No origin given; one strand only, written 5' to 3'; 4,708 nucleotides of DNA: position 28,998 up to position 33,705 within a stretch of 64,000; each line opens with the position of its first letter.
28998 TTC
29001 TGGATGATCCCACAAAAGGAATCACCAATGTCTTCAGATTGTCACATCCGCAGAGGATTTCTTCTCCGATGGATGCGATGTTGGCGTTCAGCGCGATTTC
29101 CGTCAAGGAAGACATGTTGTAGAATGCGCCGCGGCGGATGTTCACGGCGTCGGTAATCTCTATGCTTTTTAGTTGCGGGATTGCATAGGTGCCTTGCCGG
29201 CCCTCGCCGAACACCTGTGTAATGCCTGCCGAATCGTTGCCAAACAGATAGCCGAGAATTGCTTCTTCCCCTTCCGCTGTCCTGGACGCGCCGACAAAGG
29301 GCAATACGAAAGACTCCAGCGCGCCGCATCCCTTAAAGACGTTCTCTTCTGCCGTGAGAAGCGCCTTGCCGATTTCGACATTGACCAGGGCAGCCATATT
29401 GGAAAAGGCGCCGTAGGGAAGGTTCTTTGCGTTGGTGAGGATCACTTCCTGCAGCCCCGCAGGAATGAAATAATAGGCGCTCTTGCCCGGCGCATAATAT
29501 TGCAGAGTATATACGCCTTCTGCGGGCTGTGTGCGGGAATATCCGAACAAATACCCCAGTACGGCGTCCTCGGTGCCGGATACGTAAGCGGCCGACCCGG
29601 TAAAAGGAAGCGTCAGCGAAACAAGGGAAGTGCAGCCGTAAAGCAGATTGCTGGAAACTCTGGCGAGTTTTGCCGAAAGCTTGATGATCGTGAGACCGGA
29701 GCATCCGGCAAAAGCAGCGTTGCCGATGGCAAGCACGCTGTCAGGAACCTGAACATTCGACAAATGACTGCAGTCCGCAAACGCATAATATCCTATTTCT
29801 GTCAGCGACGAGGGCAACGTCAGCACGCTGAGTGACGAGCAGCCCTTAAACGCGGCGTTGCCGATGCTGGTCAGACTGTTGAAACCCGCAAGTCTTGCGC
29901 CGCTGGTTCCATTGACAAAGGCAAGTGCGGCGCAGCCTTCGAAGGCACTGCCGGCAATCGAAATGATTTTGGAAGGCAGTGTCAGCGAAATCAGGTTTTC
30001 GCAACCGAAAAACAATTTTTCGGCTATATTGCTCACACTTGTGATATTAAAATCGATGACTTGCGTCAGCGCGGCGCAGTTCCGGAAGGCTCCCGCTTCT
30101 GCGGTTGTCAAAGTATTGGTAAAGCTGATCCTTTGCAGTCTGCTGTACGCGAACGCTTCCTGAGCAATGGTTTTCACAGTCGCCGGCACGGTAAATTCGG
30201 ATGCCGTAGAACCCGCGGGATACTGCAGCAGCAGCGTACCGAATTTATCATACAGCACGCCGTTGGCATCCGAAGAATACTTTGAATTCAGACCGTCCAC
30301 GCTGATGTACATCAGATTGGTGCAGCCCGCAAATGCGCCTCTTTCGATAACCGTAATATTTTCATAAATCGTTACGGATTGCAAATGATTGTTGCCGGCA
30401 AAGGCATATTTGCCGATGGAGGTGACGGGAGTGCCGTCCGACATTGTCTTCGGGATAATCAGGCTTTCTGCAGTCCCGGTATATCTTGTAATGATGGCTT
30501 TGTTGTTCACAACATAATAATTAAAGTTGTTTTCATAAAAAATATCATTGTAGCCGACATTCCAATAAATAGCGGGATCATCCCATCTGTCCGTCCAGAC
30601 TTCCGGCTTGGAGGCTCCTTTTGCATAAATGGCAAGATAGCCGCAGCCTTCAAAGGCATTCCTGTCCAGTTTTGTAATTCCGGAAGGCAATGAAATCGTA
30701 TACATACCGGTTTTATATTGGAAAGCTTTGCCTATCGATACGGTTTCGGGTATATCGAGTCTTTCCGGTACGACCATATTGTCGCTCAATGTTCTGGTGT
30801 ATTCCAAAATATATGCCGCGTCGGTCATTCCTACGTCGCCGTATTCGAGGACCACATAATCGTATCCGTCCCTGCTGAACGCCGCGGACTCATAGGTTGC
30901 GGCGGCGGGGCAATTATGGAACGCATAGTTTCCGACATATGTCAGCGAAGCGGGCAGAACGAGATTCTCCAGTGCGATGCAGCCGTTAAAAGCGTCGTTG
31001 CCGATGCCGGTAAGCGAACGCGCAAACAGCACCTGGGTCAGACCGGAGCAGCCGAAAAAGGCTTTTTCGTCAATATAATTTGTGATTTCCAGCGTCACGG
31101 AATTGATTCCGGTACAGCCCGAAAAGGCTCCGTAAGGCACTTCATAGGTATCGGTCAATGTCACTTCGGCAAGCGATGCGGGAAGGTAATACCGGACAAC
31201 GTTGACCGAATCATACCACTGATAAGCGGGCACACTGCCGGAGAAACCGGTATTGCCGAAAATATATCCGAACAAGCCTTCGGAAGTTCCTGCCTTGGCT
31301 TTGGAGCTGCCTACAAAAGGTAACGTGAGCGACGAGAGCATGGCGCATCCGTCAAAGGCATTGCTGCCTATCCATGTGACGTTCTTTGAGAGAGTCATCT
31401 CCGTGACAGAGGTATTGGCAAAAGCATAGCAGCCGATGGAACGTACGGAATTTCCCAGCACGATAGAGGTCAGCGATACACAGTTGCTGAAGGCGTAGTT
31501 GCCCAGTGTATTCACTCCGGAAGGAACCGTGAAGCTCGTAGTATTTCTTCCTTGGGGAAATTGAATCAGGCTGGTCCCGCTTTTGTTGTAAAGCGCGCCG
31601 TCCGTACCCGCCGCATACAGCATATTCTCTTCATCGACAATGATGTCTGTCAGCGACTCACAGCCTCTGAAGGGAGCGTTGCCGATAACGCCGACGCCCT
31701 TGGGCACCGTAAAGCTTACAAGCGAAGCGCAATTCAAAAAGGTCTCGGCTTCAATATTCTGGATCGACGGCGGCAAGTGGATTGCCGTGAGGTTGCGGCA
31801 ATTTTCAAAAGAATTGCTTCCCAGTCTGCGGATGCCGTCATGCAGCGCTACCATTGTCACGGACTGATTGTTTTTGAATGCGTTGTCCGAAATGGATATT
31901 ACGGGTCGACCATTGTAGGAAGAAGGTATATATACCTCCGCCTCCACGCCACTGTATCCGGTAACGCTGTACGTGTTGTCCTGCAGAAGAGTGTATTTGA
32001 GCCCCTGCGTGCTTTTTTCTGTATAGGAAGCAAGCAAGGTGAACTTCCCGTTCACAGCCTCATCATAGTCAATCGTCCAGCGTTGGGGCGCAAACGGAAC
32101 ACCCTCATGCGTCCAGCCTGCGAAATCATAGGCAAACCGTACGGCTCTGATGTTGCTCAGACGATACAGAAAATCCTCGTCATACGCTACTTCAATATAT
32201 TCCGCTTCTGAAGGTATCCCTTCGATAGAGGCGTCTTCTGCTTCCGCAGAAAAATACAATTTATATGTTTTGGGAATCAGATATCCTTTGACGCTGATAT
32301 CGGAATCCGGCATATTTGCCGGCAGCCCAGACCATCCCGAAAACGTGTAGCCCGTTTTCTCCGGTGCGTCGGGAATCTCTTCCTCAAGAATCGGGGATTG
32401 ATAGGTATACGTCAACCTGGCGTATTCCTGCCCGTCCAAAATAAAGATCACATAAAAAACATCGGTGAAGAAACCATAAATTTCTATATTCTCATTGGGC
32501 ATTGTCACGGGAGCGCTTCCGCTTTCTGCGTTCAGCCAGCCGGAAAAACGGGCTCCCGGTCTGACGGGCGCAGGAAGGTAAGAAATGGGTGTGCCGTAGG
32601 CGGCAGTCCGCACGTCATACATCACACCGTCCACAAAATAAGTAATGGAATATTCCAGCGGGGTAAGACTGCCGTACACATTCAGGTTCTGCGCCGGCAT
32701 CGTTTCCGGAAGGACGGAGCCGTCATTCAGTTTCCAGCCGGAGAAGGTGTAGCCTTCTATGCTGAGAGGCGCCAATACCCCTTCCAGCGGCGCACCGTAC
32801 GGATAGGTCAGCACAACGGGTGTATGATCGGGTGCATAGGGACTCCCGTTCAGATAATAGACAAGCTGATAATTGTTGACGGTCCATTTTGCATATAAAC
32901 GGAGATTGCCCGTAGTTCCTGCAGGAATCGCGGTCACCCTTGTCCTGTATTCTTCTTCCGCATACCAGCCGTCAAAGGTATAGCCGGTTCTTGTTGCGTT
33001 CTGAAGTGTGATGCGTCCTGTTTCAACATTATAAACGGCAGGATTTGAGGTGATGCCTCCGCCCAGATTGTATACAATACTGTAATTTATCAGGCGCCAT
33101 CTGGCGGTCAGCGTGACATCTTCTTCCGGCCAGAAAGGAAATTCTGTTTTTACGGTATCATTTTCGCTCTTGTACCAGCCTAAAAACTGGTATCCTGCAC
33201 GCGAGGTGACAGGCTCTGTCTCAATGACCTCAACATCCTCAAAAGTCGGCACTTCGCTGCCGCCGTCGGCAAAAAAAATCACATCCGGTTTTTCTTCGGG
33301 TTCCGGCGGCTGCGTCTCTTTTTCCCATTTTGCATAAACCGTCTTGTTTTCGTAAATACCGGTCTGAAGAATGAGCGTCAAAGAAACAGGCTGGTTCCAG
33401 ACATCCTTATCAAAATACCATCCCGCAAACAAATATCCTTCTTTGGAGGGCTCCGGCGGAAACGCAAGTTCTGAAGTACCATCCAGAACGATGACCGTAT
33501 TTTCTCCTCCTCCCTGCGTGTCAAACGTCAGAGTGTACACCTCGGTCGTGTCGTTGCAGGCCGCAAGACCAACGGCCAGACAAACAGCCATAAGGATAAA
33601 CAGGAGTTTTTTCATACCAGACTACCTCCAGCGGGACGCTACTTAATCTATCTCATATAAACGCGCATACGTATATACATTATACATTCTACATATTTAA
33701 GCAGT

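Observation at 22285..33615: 3,776-aa BspA-type LRR lipoprotein with an N-terminal Flg_new repeat array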

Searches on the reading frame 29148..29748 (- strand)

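Call 23: search_solved_structures(query=window:29148-29748:-, max_evalue=0.01, show_alignments=2)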
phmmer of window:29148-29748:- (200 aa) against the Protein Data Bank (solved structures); distinct sequences matched with E-value up to 0.01: 5.
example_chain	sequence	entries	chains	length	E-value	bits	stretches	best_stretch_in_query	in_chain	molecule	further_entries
4fs7_A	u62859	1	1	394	8.5e-22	81.2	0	9-49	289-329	Uncharacterized protein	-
4gt6_A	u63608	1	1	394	8e-18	68.2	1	1-48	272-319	Cell surface protein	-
6mlx_A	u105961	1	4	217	2.1e-08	37.5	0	1-45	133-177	Leucine-rich repeat protein TpLRR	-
4oju_A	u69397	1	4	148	4.3e-05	26.7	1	1-49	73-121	hypothetical leucine rich repeat protein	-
3sb4_A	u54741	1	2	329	0.0043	20.2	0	101-146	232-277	Hypothetical leucine rich repeat protein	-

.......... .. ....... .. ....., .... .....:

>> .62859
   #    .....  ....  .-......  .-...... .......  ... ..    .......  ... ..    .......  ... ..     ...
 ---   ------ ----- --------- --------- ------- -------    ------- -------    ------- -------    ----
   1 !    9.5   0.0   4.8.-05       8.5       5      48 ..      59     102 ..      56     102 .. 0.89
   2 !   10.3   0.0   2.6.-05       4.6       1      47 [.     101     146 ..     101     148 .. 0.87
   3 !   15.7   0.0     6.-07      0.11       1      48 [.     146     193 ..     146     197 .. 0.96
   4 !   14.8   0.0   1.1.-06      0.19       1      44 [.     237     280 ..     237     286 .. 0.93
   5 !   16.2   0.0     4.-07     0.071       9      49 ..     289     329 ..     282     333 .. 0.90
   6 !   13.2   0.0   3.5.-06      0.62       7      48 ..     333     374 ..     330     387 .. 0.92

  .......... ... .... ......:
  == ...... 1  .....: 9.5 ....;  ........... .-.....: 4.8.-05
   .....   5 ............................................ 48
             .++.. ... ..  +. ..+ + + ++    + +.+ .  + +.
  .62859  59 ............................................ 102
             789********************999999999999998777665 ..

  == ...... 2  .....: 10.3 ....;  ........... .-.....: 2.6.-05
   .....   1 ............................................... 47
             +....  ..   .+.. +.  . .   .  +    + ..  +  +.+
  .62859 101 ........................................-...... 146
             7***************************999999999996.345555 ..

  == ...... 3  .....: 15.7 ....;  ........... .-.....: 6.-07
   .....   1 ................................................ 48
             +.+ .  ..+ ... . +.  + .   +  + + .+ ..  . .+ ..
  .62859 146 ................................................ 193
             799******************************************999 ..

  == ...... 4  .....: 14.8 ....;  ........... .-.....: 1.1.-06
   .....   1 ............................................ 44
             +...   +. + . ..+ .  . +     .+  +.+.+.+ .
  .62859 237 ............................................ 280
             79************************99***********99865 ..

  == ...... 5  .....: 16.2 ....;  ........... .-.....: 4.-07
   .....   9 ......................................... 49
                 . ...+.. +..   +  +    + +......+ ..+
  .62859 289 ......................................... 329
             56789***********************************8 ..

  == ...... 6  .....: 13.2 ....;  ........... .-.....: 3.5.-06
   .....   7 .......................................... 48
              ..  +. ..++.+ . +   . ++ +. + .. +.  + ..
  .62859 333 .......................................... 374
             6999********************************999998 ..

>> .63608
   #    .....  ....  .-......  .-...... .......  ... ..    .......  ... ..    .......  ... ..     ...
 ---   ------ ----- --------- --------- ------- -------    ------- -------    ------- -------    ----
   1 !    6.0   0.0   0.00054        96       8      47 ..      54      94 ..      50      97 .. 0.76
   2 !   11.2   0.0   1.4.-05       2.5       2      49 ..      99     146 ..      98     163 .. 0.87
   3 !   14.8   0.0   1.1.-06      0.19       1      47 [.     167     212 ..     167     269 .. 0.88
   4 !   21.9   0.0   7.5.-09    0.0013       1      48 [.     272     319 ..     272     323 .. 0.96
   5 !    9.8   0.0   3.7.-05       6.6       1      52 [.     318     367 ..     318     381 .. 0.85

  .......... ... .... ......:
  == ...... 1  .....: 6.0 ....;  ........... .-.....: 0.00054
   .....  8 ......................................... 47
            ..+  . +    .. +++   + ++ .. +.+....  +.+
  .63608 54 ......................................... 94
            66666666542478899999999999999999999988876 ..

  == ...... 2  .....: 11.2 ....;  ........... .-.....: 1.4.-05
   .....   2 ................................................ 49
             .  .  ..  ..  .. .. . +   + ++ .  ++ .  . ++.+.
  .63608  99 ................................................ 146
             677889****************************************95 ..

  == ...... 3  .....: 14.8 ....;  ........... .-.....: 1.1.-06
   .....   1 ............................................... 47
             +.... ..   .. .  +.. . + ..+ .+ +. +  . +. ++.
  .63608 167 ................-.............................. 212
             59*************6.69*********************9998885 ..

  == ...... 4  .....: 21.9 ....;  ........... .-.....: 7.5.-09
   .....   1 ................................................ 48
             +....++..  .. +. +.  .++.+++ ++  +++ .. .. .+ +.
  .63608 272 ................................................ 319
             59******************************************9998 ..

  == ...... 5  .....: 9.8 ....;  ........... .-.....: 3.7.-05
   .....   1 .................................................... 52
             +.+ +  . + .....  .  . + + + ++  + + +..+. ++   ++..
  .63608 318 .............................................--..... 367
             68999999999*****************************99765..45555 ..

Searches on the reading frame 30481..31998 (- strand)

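Call 25: search_protein_families(library=pfam, proteins=[window:30481-31998:-], max_evalue=1)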
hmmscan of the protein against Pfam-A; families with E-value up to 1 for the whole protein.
window:30481-31998:- (506 aa): 2 families
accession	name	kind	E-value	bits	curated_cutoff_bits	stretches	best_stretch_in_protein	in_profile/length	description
PF13306.12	LRR_5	-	4.4e-66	221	27.7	4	152-227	12-87/127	BspA type Leucine rich repeat region (6 copies)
PF13855.12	LRR_8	-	9.8e-10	38.5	27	1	182-226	10-56/61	Leucine rich repeat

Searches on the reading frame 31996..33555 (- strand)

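Call 25: search_protein_families(library=pfam, proteins=[window:31996-33555:-], max_evalue=1)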
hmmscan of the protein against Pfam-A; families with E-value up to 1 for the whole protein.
window:31996-33555:- (520 aa): 2 families
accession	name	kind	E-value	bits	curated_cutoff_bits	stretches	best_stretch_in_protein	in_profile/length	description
PF09479.16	Flg_new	-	2.3e-52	175.4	27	6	158-223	1-65/65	Listeria-Bacteroides repeat domain (List_Bact_rpt)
PF18998.6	Flg_new_2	-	6.4e-15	55.3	23.6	4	117-155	30-71/73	Divergent InlB B-repeat domain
